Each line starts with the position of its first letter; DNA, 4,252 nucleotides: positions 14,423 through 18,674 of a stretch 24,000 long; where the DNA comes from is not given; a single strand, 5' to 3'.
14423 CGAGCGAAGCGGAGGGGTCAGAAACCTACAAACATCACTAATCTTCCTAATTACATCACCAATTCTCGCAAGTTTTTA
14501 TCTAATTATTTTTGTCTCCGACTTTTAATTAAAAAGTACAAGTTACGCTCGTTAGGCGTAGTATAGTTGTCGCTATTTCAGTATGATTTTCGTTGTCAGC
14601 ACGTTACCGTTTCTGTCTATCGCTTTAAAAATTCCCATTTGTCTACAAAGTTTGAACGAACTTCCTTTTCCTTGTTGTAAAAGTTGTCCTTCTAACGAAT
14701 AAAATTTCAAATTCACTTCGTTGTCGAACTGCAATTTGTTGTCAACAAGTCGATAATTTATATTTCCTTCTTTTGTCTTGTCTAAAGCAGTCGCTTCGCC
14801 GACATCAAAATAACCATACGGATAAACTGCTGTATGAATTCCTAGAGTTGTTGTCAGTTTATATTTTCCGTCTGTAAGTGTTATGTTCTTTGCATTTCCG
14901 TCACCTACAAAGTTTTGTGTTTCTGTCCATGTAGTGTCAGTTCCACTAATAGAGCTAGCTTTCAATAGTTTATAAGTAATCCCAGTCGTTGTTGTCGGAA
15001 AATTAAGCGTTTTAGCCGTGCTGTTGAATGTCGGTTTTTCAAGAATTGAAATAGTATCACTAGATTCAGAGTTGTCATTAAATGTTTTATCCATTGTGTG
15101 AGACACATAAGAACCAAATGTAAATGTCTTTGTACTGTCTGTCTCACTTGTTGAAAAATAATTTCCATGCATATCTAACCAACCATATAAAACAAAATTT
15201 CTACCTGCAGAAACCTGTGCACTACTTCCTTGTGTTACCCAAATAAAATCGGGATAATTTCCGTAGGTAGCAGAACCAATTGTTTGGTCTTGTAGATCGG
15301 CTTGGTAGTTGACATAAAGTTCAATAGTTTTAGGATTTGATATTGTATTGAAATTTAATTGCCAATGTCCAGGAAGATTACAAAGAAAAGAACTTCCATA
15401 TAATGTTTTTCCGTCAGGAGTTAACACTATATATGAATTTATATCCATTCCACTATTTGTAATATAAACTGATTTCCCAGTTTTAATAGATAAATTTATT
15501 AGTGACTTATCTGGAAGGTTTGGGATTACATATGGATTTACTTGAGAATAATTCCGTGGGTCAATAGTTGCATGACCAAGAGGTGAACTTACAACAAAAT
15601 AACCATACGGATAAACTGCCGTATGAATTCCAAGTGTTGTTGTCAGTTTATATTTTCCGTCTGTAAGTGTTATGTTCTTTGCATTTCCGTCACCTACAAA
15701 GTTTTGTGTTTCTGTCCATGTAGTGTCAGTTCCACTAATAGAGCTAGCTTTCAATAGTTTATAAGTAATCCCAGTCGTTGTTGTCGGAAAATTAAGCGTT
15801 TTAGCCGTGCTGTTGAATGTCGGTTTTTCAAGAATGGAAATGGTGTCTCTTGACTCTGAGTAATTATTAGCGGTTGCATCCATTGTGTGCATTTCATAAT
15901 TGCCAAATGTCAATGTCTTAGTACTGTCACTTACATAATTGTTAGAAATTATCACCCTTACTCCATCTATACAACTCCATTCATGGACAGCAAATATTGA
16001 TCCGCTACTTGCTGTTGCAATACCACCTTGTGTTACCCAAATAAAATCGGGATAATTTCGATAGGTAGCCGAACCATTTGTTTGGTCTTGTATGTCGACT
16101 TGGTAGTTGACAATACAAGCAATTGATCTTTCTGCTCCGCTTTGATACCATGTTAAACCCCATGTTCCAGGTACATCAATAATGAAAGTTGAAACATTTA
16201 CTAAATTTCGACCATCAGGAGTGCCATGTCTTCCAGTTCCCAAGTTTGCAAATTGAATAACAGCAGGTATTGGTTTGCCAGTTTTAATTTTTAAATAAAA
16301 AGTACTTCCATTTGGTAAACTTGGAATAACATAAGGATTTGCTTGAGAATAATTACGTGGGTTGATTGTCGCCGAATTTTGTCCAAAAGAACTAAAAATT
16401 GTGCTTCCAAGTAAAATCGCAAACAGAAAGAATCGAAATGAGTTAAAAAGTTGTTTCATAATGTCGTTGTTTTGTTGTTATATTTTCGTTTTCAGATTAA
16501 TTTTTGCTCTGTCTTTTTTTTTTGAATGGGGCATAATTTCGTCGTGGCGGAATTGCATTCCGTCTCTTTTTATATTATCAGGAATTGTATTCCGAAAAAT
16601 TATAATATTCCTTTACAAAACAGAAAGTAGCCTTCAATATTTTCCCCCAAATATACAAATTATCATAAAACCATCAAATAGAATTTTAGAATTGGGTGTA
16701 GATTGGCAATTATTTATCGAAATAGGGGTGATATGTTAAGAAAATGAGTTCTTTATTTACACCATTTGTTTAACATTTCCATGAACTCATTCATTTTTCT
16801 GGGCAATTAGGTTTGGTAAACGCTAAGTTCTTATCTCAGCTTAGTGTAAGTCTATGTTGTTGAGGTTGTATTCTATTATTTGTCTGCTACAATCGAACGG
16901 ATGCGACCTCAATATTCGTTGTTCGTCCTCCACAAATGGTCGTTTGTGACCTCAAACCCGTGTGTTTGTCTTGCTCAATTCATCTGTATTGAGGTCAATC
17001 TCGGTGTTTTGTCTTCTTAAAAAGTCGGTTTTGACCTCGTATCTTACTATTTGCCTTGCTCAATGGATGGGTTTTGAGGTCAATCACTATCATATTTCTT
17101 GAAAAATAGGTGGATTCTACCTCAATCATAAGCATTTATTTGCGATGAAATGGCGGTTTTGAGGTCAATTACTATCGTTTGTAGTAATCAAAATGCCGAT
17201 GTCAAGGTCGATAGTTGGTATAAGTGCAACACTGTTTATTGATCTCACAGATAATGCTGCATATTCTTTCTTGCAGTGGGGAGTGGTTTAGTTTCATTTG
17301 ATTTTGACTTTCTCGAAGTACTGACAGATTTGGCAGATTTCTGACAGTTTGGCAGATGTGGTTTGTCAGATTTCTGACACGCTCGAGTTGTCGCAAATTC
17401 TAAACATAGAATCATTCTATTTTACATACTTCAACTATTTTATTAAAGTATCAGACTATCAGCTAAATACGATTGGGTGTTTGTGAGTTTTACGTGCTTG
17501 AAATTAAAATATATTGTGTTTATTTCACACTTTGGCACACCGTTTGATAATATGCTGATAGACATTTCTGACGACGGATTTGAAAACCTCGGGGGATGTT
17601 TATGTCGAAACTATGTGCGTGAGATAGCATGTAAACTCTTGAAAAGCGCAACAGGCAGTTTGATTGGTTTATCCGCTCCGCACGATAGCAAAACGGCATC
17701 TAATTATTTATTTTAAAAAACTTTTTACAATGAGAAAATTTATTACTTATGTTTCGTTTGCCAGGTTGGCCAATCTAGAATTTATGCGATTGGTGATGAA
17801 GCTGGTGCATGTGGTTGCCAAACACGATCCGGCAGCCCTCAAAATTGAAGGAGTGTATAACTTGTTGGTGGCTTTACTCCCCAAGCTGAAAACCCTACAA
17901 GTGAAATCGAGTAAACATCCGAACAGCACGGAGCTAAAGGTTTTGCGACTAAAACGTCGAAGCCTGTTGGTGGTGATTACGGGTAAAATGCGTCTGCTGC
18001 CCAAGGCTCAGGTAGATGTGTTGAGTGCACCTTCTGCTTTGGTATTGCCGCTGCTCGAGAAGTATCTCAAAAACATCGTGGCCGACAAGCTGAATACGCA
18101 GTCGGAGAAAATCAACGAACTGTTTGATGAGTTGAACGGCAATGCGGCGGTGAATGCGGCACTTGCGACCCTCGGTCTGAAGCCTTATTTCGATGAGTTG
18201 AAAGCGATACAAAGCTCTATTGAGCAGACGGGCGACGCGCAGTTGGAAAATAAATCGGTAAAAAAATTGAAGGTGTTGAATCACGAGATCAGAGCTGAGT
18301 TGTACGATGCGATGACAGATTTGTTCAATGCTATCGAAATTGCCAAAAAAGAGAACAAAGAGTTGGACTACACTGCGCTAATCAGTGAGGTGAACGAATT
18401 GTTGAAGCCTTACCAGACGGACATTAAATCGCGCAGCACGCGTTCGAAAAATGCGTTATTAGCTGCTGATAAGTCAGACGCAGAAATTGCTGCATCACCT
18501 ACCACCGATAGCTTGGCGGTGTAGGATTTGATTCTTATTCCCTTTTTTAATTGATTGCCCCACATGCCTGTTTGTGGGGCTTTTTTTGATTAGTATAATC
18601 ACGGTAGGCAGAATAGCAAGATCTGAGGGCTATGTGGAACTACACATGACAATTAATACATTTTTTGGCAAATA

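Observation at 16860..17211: Nine TTGA-SS-TCAA sites at a strict 42-43 bp period in an ORF-free region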

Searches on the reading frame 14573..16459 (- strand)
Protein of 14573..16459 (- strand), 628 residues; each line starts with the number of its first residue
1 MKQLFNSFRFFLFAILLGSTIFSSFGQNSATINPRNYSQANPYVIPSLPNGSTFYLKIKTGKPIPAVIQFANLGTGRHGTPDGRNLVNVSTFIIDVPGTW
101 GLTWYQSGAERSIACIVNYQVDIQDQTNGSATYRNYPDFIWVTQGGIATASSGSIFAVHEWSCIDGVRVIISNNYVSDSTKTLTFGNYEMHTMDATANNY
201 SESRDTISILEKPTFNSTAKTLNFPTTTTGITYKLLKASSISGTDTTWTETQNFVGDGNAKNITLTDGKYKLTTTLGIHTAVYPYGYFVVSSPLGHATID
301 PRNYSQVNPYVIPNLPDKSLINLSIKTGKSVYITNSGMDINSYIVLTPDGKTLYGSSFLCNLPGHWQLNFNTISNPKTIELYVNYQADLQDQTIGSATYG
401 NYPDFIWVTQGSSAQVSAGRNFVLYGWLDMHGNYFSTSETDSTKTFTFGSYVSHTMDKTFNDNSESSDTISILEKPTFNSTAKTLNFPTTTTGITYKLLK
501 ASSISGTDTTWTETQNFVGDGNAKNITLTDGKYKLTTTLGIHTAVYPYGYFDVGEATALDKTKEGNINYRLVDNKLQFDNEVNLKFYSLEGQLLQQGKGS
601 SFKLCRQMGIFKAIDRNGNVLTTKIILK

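Call 13: search_protein_families(library=pfam, proteins=[window:14573-16459:-], max_evalue=0.01)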
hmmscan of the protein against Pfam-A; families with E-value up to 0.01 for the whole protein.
window:14573-16459:- (628 aa): 0 families

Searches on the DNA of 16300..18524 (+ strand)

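Call 7: search_rna_families(source=window, start=16300, end=17900, threshold=evalue, max_evalue=10)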
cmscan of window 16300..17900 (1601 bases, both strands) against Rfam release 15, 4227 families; matches with E-value up to 10: 4.
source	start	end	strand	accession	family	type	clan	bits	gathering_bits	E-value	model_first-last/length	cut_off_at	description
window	16728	16823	+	RF01208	snoR99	Gene; snRNA; snoRNA; HACA-box;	-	22.4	41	1.2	1-106/106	no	Small nucleolar RNA snoR99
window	17112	17214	-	RF01413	miR-430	Gene; miRNA;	CL00096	22.1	47.3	0.44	1-70/70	no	miR-430 microRNA precursor family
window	16734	16805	+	RF00345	snoR1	Gene; snRNA; snoRNA; CD-box;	CL00066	17.2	49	2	1-93/93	no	Small nucleolar RNA snoR1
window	16558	16729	-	RF01264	snR83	Gene; snRNA; snoRNA; HACA-box;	CL00023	13.4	75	3.7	1-308/308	no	Small nucleolar RNA snR83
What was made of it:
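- On Known structured RNA family (Rfam): Only chance-level matches with E of at least 0.44 in 16300-17900 (call 7).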

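Call 58: search_rna_families(sources=[L115, L035, L074, L005, L009, L061, L102, L023, L002, L004], threshold=gathering)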
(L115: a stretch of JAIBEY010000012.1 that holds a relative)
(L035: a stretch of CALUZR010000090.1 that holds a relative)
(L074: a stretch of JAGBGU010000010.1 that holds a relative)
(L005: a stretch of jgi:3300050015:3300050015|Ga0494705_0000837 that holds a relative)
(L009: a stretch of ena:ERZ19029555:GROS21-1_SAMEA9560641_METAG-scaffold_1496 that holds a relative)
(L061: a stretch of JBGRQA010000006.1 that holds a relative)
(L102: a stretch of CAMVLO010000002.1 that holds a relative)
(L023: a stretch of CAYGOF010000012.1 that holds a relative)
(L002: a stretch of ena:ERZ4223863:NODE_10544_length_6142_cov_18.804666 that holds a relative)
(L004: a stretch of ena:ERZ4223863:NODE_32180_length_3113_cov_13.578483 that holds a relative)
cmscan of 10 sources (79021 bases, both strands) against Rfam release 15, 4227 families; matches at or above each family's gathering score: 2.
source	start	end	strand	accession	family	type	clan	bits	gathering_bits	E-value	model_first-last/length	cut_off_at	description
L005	4910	4944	-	RF02914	DUF805b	Cis-reg;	CL00115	43.2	35.6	7.4e-09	1-35/35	no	DUF805b RNA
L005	4561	4593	-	RF02914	DUF805b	Cis-reg;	CL00115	40.3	35.6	6.9e-08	1-35/35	no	DUF805b RNA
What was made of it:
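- On Known structured RNA family (Rfam): No match on the arrays of 10 related loci at gathering thresholds (call 58).
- No Rfam family matches (calls 7, 58).
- Tried and rejected: Rfam at a permissive threshold on the region and at gathering thresholds on 10 related loci gave nothing on the arrays (calls 7, 58).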

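Call 92: search_dna_similar(query=window:16700-17720:+, collection=plasmids, mode=distant, max_rows=8)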
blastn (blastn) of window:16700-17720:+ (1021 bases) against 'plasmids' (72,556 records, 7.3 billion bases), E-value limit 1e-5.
No match.

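Call 93: search_dna_similar(query=window:16700-17720:+, collection=phages, mode=distant, max_rows=8)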
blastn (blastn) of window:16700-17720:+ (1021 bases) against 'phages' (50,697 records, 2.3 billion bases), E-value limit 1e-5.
No match.

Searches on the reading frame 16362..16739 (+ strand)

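Call 13: search_protein_families(library=pfam, proteins=[window:16362-16739:+], max_evalue=0.01)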
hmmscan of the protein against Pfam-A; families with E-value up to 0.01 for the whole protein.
window:16362-16739:+ (125 aa): 1 family
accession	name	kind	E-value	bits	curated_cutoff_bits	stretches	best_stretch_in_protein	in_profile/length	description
PF05493.18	ATP_synt_H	-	0.0026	18.7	25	1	13-42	14-43/62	ATP synthase subunit H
